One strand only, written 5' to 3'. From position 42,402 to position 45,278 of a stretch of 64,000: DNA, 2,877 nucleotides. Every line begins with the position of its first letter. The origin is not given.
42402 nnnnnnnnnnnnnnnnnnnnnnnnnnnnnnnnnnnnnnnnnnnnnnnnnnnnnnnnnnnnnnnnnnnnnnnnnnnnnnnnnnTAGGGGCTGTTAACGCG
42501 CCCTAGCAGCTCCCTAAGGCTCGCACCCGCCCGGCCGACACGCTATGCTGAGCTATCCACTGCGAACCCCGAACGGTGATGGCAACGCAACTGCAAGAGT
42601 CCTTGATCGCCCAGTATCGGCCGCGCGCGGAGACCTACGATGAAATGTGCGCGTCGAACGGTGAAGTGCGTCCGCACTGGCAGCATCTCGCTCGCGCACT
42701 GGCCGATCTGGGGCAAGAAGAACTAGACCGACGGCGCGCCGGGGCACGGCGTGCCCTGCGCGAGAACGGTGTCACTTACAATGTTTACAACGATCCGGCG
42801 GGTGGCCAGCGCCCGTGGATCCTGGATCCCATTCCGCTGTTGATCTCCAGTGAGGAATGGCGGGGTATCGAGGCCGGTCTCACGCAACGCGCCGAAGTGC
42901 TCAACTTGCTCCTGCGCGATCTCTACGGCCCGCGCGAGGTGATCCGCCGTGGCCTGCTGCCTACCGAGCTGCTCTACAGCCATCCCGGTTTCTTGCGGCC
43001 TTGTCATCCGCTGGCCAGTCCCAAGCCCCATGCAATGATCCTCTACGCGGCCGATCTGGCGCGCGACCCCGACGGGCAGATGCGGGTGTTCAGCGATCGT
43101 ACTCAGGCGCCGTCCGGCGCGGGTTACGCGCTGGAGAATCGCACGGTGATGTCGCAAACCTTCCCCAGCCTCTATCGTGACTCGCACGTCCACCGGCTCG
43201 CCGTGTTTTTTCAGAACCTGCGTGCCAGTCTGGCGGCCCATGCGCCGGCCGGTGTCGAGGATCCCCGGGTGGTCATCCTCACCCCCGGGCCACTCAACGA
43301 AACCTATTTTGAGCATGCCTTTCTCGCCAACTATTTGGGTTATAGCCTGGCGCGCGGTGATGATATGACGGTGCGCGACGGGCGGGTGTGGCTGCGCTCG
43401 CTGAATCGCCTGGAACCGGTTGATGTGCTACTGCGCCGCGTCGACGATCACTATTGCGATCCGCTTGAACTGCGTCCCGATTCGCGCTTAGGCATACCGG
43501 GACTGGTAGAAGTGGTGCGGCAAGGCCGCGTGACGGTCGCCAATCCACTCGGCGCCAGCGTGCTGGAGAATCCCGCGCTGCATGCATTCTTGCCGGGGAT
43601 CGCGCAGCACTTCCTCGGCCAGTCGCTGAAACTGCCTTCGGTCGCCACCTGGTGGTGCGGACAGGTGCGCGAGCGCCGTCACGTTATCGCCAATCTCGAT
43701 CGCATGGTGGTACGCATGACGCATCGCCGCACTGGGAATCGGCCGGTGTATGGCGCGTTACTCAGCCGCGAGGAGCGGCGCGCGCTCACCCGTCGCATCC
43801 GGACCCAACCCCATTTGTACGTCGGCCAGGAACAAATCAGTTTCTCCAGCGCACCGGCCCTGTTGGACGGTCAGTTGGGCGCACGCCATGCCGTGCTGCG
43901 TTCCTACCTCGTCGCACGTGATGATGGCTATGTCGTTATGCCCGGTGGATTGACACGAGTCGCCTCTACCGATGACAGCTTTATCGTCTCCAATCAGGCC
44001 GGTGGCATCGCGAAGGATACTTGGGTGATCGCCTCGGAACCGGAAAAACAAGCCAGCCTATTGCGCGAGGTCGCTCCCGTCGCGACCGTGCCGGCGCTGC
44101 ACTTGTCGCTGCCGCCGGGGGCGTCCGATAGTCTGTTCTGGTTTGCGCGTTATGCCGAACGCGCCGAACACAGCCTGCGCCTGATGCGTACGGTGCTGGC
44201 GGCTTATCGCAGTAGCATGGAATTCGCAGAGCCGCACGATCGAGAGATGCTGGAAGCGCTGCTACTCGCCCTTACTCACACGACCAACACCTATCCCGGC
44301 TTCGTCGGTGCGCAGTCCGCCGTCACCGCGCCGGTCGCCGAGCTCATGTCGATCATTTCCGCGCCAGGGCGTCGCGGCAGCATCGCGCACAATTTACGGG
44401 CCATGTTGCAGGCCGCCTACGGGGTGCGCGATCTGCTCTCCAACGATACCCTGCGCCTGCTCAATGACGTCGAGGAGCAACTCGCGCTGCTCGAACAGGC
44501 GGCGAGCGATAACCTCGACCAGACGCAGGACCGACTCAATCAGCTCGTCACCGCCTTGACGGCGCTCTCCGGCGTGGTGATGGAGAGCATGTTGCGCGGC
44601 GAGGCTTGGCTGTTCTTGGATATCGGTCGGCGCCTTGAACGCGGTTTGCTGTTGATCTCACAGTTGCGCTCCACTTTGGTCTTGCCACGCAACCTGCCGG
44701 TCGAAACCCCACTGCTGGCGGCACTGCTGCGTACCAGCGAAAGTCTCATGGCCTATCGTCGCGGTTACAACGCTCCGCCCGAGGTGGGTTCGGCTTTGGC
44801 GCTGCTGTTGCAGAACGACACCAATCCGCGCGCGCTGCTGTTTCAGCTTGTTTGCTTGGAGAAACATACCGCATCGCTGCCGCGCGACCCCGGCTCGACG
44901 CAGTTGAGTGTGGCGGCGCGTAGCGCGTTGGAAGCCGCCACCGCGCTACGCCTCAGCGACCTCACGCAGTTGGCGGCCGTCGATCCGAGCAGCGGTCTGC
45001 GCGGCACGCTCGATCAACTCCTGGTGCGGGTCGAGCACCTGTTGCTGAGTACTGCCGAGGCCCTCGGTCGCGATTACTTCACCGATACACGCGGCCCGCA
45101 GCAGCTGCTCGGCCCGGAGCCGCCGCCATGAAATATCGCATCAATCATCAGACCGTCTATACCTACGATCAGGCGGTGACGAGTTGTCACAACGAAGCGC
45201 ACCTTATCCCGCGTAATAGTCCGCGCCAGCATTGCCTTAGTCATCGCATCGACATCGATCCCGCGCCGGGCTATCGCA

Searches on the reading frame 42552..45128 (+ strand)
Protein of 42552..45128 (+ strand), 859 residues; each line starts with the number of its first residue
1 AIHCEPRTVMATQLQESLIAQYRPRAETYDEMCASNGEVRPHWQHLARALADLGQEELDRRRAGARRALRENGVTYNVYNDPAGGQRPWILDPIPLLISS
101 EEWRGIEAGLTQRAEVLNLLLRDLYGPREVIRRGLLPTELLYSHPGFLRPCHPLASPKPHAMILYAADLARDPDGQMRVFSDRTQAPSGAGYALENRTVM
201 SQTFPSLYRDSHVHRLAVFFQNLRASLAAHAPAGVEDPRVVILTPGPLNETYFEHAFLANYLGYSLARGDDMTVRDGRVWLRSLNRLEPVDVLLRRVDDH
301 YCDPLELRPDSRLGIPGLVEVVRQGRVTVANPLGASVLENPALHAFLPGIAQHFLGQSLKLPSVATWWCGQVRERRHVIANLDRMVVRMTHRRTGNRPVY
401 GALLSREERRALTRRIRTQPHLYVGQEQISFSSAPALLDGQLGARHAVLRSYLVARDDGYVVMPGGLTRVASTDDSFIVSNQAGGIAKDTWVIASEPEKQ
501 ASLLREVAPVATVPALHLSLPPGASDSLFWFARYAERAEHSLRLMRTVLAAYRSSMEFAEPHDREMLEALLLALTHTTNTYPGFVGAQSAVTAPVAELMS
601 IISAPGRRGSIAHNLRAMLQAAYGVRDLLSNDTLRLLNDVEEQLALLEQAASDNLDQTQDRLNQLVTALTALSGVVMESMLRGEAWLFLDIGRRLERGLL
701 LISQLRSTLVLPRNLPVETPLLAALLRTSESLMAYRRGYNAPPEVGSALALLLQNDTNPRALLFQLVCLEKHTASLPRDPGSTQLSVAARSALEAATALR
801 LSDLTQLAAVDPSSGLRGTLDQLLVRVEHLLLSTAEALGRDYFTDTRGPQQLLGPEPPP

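Call 69: search_protein_families(library=pfam, proteins=[window:42552-45128:+], max_evalue=0.00001)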
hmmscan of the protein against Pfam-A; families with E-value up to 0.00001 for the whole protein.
window:42552-45128:+ (859 aa): 3 families
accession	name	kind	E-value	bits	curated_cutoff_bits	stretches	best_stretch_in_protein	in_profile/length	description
PF14403.11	CP_ATPgrasp_2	-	4.6e-151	503.5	32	1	95-471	1-374/374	Circularly permuted ATP-grasp type 2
PF04174.18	CP_ATPgrasp_1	-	1.4e-102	343.5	23.1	1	95-426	1-332/332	A circularly permuted ATPgrasp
PF04168.17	Alpha-E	-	6.7e-58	197.2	20.8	1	524-843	5-294/294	A predicted alpha-helical domain with a conserved ER motif.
